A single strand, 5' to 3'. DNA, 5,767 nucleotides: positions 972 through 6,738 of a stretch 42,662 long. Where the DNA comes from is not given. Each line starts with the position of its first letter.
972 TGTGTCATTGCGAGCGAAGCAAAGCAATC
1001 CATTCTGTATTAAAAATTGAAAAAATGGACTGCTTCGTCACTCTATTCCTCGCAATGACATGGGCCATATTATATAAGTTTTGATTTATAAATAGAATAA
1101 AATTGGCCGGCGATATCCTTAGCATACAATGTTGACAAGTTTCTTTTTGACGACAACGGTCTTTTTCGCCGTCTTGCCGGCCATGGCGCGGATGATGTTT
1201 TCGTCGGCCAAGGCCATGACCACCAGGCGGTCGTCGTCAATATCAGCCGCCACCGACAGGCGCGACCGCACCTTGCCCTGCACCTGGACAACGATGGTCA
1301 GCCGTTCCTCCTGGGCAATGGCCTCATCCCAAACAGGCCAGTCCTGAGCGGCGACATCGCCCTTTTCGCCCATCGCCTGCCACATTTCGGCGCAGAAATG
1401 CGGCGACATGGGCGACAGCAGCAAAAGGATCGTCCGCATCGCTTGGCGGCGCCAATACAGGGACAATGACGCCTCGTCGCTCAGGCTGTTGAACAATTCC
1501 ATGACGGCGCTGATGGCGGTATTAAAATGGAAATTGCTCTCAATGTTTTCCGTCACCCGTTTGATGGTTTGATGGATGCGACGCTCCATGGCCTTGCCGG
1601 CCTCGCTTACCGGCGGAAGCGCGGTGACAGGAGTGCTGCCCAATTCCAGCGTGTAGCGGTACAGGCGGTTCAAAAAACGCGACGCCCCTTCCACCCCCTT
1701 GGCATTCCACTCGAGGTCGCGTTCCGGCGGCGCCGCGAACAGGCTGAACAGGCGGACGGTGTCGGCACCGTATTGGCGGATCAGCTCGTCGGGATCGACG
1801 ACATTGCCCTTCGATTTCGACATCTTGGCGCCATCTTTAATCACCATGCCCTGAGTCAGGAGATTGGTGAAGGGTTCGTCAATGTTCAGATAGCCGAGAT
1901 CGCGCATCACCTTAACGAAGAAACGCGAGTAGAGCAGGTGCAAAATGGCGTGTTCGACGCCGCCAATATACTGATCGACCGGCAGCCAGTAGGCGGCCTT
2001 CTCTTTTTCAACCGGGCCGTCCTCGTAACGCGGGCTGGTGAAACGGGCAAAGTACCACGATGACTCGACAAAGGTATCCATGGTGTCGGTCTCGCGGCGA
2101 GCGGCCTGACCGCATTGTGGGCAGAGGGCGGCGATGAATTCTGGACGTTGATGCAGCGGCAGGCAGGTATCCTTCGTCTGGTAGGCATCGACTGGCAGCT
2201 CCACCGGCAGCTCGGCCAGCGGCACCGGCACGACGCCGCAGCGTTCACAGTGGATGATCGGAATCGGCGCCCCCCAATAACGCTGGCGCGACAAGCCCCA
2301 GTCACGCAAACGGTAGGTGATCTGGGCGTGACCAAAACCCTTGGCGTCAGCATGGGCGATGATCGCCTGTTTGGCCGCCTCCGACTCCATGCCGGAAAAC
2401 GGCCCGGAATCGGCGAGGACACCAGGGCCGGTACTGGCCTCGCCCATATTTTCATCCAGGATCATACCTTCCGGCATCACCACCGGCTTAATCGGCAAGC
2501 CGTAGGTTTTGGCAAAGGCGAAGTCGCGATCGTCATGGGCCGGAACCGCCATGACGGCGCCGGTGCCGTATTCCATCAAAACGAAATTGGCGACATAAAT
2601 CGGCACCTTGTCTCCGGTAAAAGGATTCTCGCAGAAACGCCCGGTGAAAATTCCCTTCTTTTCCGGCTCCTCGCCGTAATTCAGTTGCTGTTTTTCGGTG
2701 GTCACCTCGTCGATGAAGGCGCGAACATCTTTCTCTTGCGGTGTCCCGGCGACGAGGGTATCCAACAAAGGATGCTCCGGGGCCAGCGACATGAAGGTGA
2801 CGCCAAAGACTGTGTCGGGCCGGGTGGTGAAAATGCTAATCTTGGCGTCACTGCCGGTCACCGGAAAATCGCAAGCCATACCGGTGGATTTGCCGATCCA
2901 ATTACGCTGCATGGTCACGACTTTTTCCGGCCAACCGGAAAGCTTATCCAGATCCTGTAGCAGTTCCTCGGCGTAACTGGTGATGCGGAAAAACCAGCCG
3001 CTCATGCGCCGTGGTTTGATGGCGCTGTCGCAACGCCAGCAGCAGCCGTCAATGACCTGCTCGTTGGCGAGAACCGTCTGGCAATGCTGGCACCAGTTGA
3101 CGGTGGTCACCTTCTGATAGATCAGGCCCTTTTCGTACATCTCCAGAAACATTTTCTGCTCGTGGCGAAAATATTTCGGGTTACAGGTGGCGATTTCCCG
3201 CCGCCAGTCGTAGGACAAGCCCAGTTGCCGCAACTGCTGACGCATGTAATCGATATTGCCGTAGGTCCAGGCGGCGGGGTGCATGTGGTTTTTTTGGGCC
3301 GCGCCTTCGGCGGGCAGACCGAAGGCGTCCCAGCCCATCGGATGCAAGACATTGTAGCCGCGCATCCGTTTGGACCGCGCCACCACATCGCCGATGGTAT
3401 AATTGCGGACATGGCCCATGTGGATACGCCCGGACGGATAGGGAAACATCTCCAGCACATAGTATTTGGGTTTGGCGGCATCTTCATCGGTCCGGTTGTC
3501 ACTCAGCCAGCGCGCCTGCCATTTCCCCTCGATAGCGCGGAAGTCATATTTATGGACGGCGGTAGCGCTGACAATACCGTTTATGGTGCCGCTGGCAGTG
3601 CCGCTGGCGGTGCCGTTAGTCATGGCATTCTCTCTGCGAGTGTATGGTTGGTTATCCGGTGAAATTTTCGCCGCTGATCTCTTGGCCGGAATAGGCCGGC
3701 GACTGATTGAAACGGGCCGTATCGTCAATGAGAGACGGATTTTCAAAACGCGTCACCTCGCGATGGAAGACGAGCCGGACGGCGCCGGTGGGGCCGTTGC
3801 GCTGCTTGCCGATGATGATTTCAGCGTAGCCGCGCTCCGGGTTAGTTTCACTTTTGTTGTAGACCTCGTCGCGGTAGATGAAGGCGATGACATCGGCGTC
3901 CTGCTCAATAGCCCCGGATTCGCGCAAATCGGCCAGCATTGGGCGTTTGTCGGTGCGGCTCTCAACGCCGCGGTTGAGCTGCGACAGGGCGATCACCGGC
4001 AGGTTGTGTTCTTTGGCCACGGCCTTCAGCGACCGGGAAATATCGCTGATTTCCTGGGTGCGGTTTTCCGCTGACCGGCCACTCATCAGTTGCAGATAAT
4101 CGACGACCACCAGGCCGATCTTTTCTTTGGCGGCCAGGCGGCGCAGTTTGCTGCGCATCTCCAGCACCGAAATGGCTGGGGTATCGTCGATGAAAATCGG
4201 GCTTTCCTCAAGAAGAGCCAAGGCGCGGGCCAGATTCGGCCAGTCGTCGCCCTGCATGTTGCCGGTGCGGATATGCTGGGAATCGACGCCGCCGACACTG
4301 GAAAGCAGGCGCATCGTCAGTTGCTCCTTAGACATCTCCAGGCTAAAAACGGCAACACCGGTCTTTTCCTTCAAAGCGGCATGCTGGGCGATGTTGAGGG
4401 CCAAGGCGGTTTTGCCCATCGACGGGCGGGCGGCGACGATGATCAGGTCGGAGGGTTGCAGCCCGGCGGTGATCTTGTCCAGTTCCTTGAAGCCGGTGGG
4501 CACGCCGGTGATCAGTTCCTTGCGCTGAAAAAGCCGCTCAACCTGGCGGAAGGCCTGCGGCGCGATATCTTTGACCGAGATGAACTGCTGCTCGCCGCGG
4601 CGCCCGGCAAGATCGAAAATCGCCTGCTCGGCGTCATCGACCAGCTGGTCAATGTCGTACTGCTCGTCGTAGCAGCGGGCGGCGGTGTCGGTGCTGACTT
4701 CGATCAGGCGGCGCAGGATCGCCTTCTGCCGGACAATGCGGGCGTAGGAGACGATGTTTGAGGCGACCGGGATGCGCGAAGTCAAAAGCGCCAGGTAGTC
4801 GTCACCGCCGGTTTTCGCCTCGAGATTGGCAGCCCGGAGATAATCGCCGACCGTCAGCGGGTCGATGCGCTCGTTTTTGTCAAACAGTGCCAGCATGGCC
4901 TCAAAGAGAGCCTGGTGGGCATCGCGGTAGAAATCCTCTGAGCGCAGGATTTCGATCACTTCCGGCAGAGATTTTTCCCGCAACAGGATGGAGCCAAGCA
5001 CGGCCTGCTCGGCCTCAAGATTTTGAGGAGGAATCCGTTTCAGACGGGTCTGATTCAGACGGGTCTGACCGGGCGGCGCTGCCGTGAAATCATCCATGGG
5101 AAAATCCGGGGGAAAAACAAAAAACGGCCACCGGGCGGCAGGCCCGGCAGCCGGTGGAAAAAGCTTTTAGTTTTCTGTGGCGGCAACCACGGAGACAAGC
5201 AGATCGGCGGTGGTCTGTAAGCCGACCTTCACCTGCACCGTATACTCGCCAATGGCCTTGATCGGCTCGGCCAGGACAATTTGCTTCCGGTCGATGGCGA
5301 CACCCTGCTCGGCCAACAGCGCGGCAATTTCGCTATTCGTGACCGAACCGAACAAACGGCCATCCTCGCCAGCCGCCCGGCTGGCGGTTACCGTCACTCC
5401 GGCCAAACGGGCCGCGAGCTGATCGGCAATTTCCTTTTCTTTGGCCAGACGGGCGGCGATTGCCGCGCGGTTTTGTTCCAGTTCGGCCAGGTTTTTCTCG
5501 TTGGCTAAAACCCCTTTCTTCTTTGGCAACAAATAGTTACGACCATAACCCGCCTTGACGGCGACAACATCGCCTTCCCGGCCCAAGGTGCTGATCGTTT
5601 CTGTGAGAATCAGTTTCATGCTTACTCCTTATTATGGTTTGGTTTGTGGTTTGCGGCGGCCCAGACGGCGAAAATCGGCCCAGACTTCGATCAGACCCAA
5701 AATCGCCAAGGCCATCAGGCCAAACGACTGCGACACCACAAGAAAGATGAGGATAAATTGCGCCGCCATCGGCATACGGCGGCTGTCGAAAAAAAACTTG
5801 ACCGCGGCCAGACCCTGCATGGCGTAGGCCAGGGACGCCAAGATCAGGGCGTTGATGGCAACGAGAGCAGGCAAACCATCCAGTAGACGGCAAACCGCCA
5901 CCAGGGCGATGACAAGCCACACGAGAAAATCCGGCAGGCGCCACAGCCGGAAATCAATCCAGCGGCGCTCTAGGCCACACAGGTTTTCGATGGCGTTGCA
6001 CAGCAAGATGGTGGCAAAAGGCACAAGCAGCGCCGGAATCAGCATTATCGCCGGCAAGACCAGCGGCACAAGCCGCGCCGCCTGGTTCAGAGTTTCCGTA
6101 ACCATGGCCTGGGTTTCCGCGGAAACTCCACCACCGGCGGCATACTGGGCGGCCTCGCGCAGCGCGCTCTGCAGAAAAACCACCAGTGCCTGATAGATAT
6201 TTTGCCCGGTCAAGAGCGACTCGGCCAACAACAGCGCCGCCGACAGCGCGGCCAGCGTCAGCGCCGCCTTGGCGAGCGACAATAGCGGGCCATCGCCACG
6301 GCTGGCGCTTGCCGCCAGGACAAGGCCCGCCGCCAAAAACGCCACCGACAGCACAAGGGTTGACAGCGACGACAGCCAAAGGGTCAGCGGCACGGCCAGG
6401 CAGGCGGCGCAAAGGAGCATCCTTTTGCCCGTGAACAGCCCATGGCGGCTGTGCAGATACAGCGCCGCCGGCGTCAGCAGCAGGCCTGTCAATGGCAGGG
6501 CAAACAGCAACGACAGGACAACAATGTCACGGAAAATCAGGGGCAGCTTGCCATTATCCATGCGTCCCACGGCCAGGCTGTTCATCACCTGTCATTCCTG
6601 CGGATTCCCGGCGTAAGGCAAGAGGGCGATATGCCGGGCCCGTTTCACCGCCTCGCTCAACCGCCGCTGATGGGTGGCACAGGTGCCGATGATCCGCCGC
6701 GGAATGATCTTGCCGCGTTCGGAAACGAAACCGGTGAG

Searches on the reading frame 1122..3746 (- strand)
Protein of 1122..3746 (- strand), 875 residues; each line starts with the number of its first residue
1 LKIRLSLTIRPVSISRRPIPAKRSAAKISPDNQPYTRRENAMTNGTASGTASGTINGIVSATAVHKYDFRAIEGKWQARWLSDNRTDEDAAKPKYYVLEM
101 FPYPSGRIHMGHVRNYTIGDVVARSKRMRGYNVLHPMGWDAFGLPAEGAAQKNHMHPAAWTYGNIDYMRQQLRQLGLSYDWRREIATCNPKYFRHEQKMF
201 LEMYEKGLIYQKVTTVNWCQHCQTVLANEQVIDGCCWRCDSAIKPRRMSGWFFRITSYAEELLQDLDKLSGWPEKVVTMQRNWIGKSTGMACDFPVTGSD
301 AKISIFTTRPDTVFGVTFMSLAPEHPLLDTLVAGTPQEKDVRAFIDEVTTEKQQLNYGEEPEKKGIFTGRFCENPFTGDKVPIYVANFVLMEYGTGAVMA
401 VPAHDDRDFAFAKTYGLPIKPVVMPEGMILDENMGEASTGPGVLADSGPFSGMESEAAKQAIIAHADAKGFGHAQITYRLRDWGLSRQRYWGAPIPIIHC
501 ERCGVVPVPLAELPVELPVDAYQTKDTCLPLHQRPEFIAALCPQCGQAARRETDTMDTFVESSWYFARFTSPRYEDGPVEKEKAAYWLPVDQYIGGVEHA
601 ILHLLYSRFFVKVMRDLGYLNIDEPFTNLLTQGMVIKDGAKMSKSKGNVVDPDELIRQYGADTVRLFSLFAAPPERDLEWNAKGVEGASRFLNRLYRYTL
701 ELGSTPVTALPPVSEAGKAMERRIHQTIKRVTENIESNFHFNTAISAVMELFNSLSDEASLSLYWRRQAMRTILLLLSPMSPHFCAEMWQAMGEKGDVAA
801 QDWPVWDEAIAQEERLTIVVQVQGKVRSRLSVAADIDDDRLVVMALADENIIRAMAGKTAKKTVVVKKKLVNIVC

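Call 28: search_protein_families(library=pfam, proteins=[window:1122-3746:-], max_evalue=0.00001)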
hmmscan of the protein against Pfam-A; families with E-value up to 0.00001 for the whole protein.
window:1122-3746:- (875 aa): 6 families
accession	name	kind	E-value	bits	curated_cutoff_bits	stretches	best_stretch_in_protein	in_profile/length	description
PF13603.12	tRNA-synt_1_2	-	7.3e-71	237.9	25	1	281-466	1-184/185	Leucyl-tRNA synthetase, editing domain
PF00133.28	tRNA-synt_1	-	7.9e-58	196.6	22.7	2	76-285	6-226/414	tRNA synthetases class I (I, L, M and V)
PF09334.17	tRNA-synt_1g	-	2.1e-35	122.7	20.1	2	97-241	3-144/391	tRNA synthetases class I (M)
PF08264.19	Anticodon_1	-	6.9e-21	75.1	25.1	1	718-837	2-143/148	Anticodon-binding domain of tRNA ligase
PF01406.26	tRNA-synt_1e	-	2.8e-07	30.6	27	0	629-669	241-281/301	tRNA synthetases class I (C) catalytic domain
PF01921.24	tRNA-synt_1f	-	9.2e-07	28.5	27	0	635-683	276-323/360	tRNA synthetases class I (K)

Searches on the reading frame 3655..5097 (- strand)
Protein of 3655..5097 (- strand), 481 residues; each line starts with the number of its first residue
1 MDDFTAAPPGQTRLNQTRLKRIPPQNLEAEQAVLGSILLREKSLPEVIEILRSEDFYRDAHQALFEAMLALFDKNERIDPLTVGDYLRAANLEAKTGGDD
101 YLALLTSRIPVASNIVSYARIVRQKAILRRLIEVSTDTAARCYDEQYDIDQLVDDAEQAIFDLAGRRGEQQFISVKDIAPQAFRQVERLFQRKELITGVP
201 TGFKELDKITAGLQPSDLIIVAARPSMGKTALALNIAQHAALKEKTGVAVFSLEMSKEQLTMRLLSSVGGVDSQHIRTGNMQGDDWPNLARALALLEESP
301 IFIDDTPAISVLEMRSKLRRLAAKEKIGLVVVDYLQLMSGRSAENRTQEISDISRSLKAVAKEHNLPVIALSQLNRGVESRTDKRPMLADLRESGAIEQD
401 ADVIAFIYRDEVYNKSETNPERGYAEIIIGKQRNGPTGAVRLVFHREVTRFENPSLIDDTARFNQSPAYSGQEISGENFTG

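Call 28: search_protein_families(library=pfam, proteins=[window:3655-5097:-], max_evalue=0.00001)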
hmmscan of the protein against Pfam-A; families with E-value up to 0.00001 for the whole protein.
window:3655-5097:- (481 aa): 3 families
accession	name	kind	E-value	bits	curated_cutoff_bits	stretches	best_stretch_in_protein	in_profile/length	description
PF03796.21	DnaB_C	-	7.2e-114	379.9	27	1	198-453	1-255/255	DnaB-like helicase C terminal domain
PF00772.26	DnaB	-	8e-33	113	23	1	23-124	2-103/103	DnaB-like helicase N terminal domain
PF13481.12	AAA_25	-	8.3e-13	48.8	27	1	198-374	14-190/195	AAA domain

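Call 108: list_cluster_members(proteins=[window:3655-5097:-, window:10653-11801:+, window:21138-22295:+, window:23492-24370:+, window:24383-25243:+, window:13605-14348:-, window:18132-18893:+, window:26776-27516:-])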
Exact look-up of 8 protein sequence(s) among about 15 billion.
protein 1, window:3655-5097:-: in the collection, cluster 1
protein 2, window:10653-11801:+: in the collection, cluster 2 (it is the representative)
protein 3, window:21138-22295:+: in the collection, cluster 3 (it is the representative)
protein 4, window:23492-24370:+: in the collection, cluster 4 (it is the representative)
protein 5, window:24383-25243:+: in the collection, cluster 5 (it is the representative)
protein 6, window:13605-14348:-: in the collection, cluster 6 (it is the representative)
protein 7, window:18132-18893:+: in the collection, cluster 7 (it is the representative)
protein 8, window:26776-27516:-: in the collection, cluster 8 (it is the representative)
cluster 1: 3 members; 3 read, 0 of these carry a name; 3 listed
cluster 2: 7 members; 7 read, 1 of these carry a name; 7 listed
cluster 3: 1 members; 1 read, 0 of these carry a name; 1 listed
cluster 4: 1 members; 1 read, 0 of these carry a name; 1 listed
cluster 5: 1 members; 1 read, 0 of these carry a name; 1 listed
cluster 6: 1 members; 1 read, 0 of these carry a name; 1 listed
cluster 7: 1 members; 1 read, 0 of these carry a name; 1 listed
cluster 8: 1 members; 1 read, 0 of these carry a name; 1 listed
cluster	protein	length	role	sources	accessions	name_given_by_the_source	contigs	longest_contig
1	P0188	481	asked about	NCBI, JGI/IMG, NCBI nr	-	-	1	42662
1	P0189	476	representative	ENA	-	-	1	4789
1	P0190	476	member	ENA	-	-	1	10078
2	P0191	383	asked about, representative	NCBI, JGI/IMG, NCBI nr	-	-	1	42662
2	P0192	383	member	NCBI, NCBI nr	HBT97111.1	MAG TPA: glutamate 5-kinase [Desulfobulbaceae bacterium] | glutamate 5-kinase [Desulfobulbaceae bacterium]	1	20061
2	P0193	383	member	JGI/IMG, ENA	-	-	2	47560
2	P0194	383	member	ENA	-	-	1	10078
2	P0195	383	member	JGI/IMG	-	-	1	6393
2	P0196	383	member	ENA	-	-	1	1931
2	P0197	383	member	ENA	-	-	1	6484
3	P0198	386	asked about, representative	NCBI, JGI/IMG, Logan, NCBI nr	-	-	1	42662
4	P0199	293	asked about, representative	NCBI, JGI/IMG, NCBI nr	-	-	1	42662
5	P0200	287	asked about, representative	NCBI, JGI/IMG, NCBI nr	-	-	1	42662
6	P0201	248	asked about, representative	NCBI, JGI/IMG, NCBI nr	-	-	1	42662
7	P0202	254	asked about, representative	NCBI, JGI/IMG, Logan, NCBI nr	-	-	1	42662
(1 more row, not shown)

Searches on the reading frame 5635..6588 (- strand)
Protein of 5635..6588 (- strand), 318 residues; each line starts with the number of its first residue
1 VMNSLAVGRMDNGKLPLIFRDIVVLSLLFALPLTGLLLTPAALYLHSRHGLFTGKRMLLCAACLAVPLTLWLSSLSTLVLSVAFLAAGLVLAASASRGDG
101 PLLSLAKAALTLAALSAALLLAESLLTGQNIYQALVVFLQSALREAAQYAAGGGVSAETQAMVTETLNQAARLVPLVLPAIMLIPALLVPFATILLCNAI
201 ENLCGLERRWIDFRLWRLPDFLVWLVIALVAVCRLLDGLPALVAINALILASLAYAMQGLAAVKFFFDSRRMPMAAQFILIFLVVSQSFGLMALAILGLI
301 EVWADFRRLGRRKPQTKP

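Call 28: search_protein_families(library=pfam, proteins=[window:5635-6588:-], max_evalue=0.00001)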
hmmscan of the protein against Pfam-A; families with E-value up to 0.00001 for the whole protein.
window:5635-6588:- (318 aa): 1 family
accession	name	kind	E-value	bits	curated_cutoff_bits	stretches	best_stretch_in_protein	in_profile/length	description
PF09991.14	DUF2232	-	1.7e-32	113.2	27.8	1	31-300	13-288/290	Predicted membrane protein (DUF2232)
